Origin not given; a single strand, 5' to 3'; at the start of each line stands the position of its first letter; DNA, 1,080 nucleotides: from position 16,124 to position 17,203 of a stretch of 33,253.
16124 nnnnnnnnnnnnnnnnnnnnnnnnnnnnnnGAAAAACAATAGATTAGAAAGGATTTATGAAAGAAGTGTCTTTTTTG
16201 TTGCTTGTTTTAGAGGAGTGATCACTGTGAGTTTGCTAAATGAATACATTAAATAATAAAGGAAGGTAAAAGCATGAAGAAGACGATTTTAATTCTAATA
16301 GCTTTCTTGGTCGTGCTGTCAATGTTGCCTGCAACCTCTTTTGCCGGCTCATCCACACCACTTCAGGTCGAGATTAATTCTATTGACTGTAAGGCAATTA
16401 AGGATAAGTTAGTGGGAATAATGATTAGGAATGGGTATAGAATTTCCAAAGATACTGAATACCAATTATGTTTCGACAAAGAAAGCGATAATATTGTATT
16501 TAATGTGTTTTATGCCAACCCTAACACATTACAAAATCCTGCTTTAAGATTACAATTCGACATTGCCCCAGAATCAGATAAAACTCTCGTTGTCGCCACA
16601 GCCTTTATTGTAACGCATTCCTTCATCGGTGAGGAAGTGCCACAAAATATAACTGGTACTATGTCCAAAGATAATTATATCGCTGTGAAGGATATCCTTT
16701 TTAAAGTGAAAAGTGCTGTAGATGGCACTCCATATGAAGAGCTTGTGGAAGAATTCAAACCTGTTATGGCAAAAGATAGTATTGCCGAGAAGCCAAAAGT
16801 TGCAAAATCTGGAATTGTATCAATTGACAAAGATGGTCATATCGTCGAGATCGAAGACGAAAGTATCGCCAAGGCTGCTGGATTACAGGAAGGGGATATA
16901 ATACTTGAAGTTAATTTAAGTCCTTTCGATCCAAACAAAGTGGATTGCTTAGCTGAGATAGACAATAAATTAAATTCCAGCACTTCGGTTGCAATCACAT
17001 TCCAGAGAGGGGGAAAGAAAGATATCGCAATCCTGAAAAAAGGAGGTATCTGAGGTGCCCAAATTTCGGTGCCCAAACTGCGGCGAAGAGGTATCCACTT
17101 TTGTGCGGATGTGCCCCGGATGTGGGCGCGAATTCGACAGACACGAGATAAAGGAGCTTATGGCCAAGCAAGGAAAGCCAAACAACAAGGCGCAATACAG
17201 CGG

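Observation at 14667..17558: Four-gene envelope-targeted cassette between repressor and integrase: candidate undescribed superinfection-exclusion, defence or lysogenic-conversion module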

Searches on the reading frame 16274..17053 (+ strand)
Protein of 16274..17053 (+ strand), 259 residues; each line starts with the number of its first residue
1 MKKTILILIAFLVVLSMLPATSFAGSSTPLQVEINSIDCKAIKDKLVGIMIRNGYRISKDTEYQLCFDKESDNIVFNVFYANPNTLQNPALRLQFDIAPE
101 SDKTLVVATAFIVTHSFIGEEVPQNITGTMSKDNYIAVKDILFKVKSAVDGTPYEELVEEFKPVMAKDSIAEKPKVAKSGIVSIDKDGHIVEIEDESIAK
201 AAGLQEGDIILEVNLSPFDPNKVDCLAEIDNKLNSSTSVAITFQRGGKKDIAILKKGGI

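Call 3: search_protein_families(library=pfam, proteins=[window:16274-17053:+], max_evalue=0.1)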
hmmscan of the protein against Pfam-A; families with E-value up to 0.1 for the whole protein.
window:16274-17053:+ (259 aa): 3 families
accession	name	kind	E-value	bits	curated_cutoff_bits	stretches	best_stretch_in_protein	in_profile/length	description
PF17820.7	PDZ_6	-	3.3e-05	24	27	1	190-214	2-26/54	PDZ domain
PF00595.29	PDZ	-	0.0001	23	23.2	1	185-214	24-53/81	PDZ domain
PF13180.12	PDZ_2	-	0.0032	18.2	27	1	189-249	15-73/80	PDZ domain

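Call 4: search_protein_families(library=padloc, proteins=[window:16274-17053:+], max_evalue=0.1)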
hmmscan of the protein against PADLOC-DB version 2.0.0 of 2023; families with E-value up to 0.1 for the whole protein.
window:16274-17053:+ (259 aa): 0 families

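Call 5: search_protein_families(library=phrogs, proteins=[window:16274-17053:+], max_evalue=0.1)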
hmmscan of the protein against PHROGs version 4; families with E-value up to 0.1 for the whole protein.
window:16274-17053:+ (259 aa): 3 families
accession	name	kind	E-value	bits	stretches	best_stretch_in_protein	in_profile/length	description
phrog_11383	-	unknown function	0.043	14.2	1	184-249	384-447/462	-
phrog_4983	-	unknown function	0.055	14.8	0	154-194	24-62/64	-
phrog_37044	-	unknown function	0.086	14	0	35-66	26-56/107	-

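Call 6: search_protein_families(library=ncbifam, proteins=[window:16274-17053:+], max_evalue=0.1)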
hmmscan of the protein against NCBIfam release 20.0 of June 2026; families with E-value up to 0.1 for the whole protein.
window:16274-17053:+ (259 aa): 12 families
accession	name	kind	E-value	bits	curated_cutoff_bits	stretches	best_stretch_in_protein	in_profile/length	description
NF041199.1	trx7_PDZ_seleno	equivalog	3.5e-05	22.9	300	1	174-249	190-383/390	Trx7/PDZ domain-containing (seleno)protein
NF040960.1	MamE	equivalog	0.0004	19.1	800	1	170-248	577-656/659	magnetosome formation protease MamE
TIGR00054.1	TIGR00054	equivalog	0.00063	18.7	147.55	1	187-248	203-261/421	RIP metalloprotease RseP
TIGR02037.1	degP_htrA_DO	subfamily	0.00076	18.5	416.2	1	187-249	260-320/434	Do family serine endopeptidase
NF041515.1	GspC_delta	equivalog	0.0039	17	150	1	190-249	246-303/311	type II secretion system protein GspC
NF041521.1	HhoA_HhoB_HtrA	equivalog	0.0064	15.8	450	1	186-249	261-324/335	HhoA/HhoB/HtrA family serine endopeptidase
NF047968.1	SerProtHtrA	equivalog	0.015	14.7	470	1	183-249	286-350/357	serine protease HtrA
TIGR02860.1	spore_IV_B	equivalog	0.023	13.7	305.25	1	192-249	116-173/402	SpoIVB peptidase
NF007526.1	PRK10139.1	equivalog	0.028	13.1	756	1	184-246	389-447/456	serine endoprotease DegQ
NF007242.0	PRK09681.1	equivalog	0.041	12.9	561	1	176-253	244-316/319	type II secretion system protein GspC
NF008189.1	PRK10942.1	equivalog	0.042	12.3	720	1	185-248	411-470/477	serine endoprotease DegP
NF008147.1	PRK10898.1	equivalog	0.058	12.5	408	1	189-248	282-339/352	outer membrane-stress sensor serine endopeptidase DegS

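Call 20: find_homologous_proteins(query=window:16274-17053:+, max_evalue=0.001)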
Query window:16274-17053:+ (259 aa): 4 proteins with E <= 0.001 among 783 candidates.
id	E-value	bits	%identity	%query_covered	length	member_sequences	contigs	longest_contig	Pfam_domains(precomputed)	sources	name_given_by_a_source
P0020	1.2e-161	553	100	100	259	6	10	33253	-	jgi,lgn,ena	-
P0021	1.6e-158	543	98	100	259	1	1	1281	-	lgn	-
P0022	5.2e-107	375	68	100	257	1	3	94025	-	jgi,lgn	-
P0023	4.8e-85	303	57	99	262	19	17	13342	PF17820.8,PF00595.30,PF13180.13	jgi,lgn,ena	-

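Call 21: find_encoding_contigs(protein=P0022, flank=10000, max_places=3)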
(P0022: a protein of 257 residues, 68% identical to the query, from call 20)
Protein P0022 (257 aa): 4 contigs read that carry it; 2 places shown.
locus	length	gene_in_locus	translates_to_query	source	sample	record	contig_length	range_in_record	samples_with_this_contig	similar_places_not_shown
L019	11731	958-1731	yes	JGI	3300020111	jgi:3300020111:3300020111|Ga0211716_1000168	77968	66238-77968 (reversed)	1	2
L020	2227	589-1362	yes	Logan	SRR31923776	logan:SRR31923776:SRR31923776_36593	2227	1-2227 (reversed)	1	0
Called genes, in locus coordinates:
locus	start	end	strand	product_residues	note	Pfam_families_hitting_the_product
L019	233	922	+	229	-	PF01381:HTH_3, PF12844:HTH_19, PF13443:HTH_26 (weak), PF13560:HTH_31, PF00717:Peptidase_S24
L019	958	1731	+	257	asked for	-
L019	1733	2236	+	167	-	PF13248:Zn_ribbon_3 (weak)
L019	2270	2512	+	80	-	-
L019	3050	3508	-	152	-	PF01668:SmpB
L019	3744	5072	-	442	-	PF02885:Glycos_trans_3N, PF00591:Glycos_transf_3, PF07831:PYNP_C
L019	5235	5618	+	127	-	PF12797:Fer4_2 (faint), PF25160:LdpA_Fe-S-bd (faint), PF12800:Fer4_4 (faint), PF14697:Fer4_21 (weak), PF12838:Fer4_7, PF13187:Fer4_9 (weak), PF13237:Fer4_10, PF00037:Fer4 (weak), +4 more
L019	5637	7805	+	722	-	PF02730:AFOR_N, PF01314:AFOR_C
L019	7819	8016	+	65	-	PF02597:ThiS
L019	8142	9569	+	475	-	PF03553:Na_H_antiporter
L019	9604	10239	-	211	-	-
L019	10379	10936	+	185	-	PF00857:Isochorismatase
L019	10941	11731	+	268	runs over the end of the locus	PF12706:Lactamase_B_2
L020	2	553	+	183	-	?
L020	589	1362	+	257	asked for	-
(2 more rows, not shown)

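Call 22: find_encoding_contigs(protein=P0023, flank=10000, max_places=5)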
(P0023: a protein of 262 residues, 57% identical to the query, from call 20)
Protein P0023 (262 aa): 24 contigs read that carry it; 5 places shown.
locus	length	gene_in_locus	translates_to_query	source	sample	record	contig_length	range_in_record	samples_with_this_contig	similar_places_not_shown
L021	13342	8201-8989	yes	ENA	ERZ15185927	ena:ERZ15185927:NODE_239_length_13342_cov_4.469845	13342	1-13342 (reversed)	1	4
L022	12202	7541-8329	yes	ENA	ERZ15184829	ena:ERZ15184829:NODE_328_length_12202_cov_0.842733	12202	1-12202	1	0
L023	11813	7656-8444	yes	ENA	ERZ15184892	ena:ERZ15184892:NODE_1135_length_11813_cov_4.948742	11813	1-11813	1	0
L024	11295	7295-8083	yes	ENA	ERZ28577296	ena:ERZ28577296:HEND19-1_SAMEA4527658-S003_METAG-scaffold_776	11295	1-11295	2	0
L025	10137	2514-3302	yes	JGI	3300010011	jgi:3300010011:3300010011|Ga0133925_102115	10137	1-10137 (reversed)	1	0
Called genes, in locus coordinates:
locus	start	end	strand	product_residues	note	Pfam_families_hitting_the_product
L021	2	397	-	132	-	?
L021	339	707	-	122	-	PF12564:TypeIII_RM_meth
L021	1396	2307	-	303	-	-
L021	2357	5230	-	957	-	PF10633:NPCBM_assoc (weak), PF22904:NOMO1-like_2nd (faint), PF13620:CarboxypepD_reg (weak), PF13715:CarbopepD_reg_2 (faint)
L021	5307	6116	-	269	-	-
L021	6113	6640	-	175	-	-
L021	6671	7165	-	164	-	-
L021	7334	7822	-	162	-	-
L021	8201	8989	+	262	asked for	PF00595:PDZ (weak), PF13180:PDZ_2 (faint), PF17820:PDZ_6 (weak)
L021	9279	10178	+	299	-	PF02899:Phage_int_SAM_1 (weak), PF13495:Phage_int_SAM_4 (weak), PF00589:Phage_integrase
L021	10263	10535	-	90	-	PF05016:ParE_toxin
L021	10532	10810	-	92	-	PF12728:HTH_17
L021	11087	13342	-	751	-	?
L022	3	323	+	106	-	?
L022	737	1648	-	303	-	-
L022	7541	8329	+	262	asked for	PF00595:PDZ (weak), PF13180:PDZ_2 (faint), PF17820:PDZ_6 (weak)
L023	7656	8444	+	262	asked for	PF00595:PDZ (weak), PF13180:PDZ_2 (faint), PF17820:PDZ_6 (weak)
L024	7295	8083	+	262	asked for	PF00595:PDZ (weak), PF13180:PDZ_2 (faint), PF17820:PDZ_6 (weak)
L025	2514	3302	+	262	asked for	PF00595:PDZ (weak), PF13180:PDZ_2 (faint), PF17820:PDZ_6 (weak)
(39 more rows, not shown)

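Call 38: search_solved_structures(query=A2, max_evalue=10, show_alignments=1)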
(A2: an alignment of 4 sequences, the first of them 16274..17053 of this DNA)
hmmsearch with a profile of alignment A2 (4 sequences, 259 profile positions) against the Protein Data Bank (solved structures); distinct sequences matched with E-value up to 10: 57.
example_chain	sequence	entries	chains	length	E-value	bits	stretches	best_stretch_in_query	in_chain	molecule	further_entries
6z05_A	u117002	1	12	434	0.0055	19.2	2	189-250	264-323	DegQ family serine endoprotease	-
2fzt_A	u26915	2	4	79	0.013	18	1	120-177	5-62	hypothetical protein TM0693 | hypothetical protein TM_0693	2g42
22kg_A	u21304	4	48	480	0.019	17.5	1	183-253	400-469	Probable periplasmic serine endoprotease DegP-like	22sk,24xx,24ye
9rxn_A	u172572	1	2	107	0.04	16.4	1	185-241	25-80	Na(+)/H(+) exchange regulatory cofactor NHE-RF3,Solute carrier family 22 member 12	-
9rxr_A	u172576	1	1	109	0.041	16.4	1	185-241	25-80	Na(+)/H(+) exchange regulatory cofactor NHE-RF3,Solute carrier family 22 member 12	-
4ynn_A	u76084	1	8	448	0.057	15.9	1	187-217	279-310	Protease DO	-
3ngh_A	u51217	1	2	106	0.064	15.8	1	185-237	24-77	PDZ domain-containing protein 1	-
4f8k_A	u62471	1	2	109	0.068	15.7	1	185-238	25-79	Na(+)/H(+) exchange regulatory cofactor NHE-RF3, Prostacyclin receptor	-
2edz_A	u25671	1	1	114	0.077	15.5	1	184-237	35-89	PDZ domain-containing protein 1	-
4a8a_A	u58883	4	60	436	0.1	15.1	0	189-229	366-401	PERIPLASMIC PH-DEPENDENT SERINE ENDOPROTEASE DEGQ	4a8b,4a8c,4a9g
8kic_D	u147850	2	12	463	0.12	14.9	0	189-229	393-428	peptidase Do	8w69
3mh4_A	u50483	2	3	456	0.13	14.8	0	182-219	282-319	Protease do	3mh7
3mh5_A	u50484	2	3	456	0.13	14.8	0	182-219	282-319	Protease do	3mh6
3otp_A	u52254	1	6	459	0.14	14.7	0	182-219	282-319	Protease do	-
6jjk_A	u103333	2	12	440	0.15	14.6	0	182-219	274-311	Periplasmic serine endoprotease DegP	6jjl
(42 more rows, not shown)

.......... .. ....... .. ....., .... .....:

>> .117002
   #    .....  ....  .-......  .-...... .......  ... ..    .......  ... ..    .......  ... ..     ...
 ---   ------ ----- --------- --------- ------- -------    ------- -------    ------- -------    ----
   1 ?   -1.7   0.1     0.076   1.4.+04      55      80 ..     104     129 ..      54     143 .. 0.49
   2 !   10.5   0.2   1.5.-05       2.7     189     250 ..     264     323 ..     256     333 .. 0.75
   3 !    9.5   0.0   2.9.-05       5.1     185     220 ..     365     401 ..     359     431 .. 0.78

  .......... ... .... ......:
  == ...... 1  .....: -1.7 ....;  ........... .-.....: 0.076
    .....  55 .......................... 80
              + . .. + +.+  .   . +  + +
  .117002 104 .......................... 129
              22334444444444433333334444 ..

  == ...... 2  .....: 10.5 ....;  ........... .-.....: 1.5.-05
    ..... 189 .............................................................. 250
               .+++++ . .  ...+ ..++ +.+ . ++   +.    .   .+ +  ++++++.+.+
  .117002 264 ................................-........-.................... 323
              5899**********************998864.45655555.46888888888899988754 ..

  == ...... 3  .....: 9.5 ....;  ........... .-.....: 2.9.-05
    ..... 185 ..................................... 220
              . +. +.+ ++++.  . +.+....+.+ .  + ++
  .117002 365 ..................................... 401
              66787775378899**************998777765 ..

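Call 44: predict_structure(alignment_id=A2)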
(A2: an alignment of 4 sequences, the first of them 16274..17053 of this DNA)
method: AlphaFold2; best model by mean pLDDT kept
length: 259 residues; sequences in the alignment: 4
mean_pLDDT: 54.5   pTM: 0.49
mean pLDDT of the five models: 54.5, 53.0, 49.9, 45.2, 34.3
residues with pLDDT >= 90: 0; 70-90: 58; 50-70: 91; < 50: 110
segments of 3 or more residues with pLDDT < 50: 15-27, 59-76, 81-89, 116-119, 162-182, 196-199, 211-223, 237-240, 242-259
pLDDT, mean of each block of 10 residues (from residue 1): 59 47 41 79 68 57 31 44 43 72 77 55 68 75 85 74 35 28 51 53 54 42 49 52 39 39
secondary structure, 60 per line:
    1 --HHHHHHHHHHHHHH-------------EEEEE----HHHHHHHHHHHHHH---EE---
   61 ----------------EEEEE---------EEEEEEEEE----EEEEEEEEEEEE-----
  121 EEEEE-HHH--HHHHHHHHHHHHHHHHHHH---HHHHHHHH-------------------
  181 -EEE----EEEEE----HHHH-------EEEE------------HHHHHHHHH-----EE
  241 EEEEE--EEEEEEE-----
elements in order: H3-16 E30-34 H39-52 E77-81 E91-99 E104-115 E121-125 H132-150 H154-161 E182-184 E189-193 H198-201 E209-212 H225-233 E239-245 E248-254

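Call 72: fold_search(model_id=the predicted structure, library=pdb)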
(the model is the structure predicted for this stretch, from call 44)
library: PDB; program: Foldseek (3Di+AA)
matches with E <= 10: 547; with E <= 0.001: 0
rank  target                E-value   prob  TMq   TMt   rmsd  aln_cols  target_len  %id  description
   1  9a6w_A                1.3e-01  0.10  0.12  0.08  29.6       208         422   14  Integrative model of RASP-ECSA by crosslinking MS and deep learning (released 2024-09-18)
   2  2r5x_A                1.7e-01  0.33  0.19  0.35   7.2       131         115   14  Crystal structure of uncharacterized conserved protein YugN from Geobacillus kaustophilus HTA426 (released 2007-09-11)
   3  4a84                  2.3e-01  0.14  0.18  0.27  12.3       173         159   10  Crystal Structure of Major Birch Pollen Allergen Bet v 1 a F30V mutant in complex with deoxycholate. (released 2012-05-30)
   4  4b9r                  3.1e-01  0.16  0.19  0.28   9.2       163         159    8  Crystal structure of the Major Birch Pollen Allergen Bet v 1.0101 (isoform a) nitrated in vitro with tetranitromethan. (released 2013-10-16)
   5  2lak_MODEL_1_A        3.7e-01  0.30  0.26  0.38  12.7       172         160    6  Solution NMR structure of the AHSA1-like protein RHE_CH02687 (1-152) from Rhizobium etli, Northeast Structural (released 2011-04-13)
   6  4rt0_B                3.7e-01  0.20  0.13  0.25   8.8        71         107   11  Structure of the Alg44 PilZ domain from Pseudomonas aeruginosa PAO1 in complex with c-di-GMP (released 2015-04-08)
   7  4btz                  4.2e-01  0.14  0.19  0.28  11.2       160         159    9  Crystal Structure of peroxinitrite treated Major Birch Pollen Allergen Bet v 1.0101 (isoform a) (released 2014-07-02)
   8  6m1u                  4.7e-01  0.47  0.26  0.50   6.2       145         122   11  Crystal structure of the vertebrate conserved region (VCR) of human METTL16 (released 2020-04-01)
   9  3f08_A                4.7e-01  0.30  0.24  0.40   8.8       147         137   14  Crystal structure of the putative uncharacterized protein Q6HG14 from Bacilllus thuringiensis. Northeast Structural Ge (released 2008-11-18)
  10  3p1z_B                4.7e-01  0.21  0.20  0.28  16.4       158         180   12  Crystal structure of the Aperopyrum pernix RNA splicing endonuclease (released 2011-08-10)
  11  5ujv_A                5.3e-01  0.16  0.21  0.27  10.0       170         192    9  Crystal structure of FePYR1 in complex with abscisic acid (released 2017-11-08)
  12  2cv8_B                5.6e-01  0.63  0.16  0.22   3.7        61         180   11  Crystal structure of tRNA-intron endonuclease from Sulfolobus tokodaii (released 2005-12-01)
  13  2k5g_MODEL_1_A        5.6e-01  0.28  0.20  0.25   7.1       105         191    7  Solution NMR structure of protein encoded by gene BPP1335 from Bordetella parapertussis: Northeast Structural  (released 2008-09-02)
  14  2dve_A                5.6e-01  0.14  0.21  0.23  14.1       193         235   10  Crystal Structure Of Biotin Protein Ligase From Pyrococcus Horikoshii OT3 in Complex with Biotinyl-5'-AMP, Mutation Ar (released 2007-01-31)
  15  2le1_MODEL_1_A        5.6e-01  0.13  0.20  0.28  10.9       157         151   10  Solution NMR Structure of Tfu_2981 from Thermobifida fusca, Northeast Structural Genomics Consortium Target Tf (released 2011-06-29)
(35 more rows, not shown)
